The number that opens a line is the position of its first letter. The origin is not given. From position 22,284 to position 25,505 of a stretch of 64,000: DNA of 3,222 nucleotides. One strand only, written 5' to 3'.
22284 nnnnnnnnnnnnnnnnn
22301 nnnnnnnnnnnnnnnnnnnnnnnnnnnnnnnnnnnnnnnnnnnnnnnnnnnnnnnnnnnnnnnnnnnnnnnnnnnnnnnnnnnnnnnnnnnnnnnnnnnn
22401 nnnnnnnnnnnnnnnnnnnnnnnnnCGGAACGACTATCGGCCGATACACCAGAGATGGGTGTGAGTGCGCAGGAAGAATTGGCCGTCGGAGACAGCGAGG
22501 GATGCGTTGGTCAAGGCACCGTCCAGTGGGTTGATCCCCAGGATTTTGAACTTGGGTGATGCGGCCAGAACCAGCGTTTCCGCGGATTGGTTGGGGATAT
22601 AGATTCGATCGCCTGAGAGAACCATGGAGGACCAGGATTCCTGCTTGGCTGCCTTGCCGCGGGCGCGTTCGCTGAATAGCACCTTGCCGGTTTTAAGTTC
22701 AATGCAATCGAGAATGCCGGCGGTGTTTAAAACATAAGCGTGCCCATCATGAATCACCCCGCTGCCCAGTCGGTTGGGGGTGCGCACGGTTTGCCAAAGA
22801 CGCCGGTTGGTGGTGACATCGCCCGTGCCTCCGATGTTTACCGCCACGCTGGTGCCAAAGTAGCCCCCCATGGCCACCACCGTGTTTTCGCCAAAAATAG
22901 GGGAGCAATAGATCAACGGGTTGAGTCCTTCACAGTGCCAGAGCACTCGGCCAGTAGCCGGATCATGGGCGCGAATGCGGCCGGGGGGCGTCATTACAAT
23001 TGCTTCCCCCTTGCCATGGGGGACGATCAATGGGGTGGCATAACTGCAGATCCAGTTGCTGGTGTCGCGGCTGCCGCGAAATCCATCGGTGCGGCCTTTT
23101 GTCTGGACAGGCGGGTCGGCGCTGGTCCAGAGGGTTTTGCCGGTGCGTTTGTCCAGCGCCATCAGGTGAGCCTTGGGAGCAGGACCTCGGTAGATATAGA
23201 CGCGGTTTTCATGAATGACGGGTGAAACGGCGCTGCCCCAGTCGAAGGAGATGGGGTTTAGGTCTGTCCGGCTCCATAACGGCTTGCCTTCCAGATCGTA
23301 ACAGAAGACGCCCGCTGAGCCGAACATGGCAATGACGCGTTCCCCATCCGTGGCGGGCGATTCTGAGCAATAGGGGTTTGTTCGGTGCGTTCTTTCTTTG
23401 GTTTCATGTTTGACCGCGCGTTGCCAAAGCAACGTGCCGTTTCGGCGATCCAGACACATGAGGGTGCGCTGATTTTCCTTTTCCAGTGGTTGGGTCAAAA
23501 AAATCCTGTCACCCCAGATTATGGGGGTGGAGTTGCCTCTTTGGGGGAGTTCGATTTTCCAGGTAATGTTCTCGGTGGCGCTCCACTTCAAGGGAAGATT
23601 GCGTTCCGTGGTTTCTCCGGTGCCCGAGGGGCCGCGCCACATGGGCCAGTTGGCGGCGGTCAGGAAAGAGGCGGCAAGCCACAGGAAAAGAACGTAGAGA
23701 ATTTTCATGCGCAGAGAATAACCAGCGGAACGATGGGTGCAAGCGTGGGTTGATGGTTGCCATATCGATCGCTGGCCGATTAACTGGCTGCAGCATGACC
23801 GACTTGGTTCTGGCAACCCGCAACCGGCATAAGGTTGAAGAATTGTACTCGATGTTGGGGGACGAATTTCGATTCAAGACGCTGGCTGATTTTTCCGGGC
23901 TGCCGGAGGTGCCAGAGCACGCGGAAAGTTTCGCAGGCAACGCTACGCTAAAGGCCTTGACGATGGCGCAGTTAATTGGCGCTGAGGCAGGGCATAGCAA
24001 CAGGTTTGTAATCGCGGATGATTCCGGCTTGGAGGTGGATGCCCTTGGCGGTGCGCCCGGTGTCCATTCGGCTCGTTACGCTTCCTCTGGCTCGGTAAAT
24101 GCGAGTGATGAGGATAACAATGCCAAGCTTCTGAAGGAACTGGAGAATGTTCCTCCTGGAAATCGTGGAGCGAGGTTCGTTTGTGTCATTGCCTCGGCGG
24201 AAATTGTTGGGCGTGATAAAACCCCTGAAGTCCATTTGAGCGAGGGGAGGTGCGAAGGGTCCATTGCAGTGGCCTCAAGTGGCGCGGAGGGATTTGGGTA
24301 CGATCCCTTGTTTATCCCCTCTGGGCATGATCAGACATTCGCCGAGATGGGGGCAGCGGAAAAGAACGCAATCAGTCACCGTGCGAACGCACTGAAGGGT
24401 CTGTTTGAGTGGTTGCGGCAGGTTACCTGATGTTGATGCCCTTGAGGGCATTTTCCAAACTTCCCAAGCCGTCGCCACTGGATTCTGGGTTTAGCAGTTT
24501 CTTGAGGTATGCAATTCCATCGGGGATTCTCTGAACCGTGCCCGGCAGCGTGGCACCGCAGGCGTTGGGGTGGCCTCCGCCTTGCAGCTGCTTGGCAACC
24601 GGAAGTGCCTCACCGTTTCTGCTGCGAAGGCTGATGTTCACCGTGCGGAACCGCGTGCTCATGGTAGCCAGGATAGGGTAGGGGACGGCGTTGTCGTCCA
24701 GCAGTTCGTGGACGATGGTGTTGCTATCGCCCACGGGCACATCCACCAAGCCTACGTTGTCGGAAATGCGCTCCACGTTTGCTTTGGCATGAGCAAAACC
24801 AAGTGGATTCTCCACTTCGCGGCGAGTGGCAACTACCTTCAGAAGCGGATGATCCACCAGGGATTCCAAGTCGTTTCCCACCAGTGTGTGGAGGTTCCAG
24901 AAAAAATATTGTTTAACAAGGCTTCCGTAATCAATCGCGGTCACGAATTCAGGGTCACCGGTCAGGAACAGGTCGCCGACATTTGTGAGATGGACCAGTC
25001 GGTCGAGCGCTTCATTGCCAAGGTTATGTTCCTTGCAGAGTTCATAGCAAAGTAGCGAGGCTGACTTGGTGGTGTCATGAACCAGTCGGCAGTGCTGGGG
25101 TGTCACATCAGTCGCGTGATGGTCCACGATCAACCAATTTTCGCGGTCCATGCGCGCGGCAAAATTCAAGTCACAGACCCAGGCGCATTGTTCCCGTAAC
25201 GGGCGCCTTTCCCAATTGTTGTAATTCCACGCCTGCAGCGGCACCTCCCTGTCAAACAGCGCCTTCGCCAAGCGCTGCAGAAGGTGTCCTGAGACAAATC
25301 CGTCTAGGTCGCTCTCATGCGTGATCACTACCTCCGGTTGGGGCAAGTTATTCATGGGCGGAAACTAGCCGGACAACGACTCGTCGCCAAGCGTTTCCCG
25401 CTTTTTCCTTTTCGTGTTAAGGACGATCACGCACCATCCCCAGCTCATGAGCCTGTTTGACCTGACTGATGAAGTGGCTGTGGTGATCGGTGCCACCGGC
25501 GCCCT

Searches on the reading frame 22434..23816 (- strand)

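Call 3: search_protein_families(library=pfam, proteins=[window:22434-23816:-], max_evalue=0.01)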
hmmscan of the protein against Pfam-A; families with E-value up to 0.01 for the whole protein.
window:22434-23816:- (460 aa): 3 families
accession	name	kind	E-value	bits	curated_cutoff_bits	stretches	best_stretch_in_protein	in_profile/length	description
PF13360.13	PQQ_2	-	9.9e-37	127.2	27.6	3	120-381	6-231/233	Outer membrane protein assembly factor BamB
PF13570.13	Beta-prop_ACSF4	-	1.9e-08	34.6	133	0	261-407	180-317/329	Beta-alanine-activating enzyme, beta-propeller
PF01011.28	PQQ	-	2.5e-07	30.3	26.7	1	196-291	50-136/595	Glucose/ethanol/alcohol dehydrogenase, beta-propeller domain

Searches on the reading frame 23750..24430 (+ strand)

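Call 17: search_protein_families(library=pfam, proteins=[window:23750-24430:+], max_evalue=0.001)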
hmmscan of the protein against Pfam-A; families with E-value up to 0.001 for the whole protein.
window:23750-24430:+ (226 aa): 1 family
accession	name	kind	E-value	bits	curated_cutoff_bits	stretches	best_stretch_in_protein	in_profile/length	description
PF01725.21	Ham1p_like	-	3.6e-60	203.5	22.5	1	19-221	1-186/186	Ham1 family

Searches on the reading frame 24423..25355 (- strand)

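Call 17: search_protein_families(library=pfam, proteins=[window:24423-25355:-], max_evalue=0.001)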
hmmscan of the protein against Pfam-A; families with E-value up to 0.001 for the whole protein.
window:24423-25355:- (310 aa): 2 families
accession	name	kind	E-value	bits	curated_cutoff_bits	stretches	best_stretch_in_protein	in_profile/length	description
PF02272.25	DHHA1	-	2.8e-06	28.2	25.9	1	206-287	13-99/102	DHHA1 domain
PF01368.27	DHH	-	0.00028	21.6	28.1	1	9-112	3-107/125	DHH family, N-terminal domain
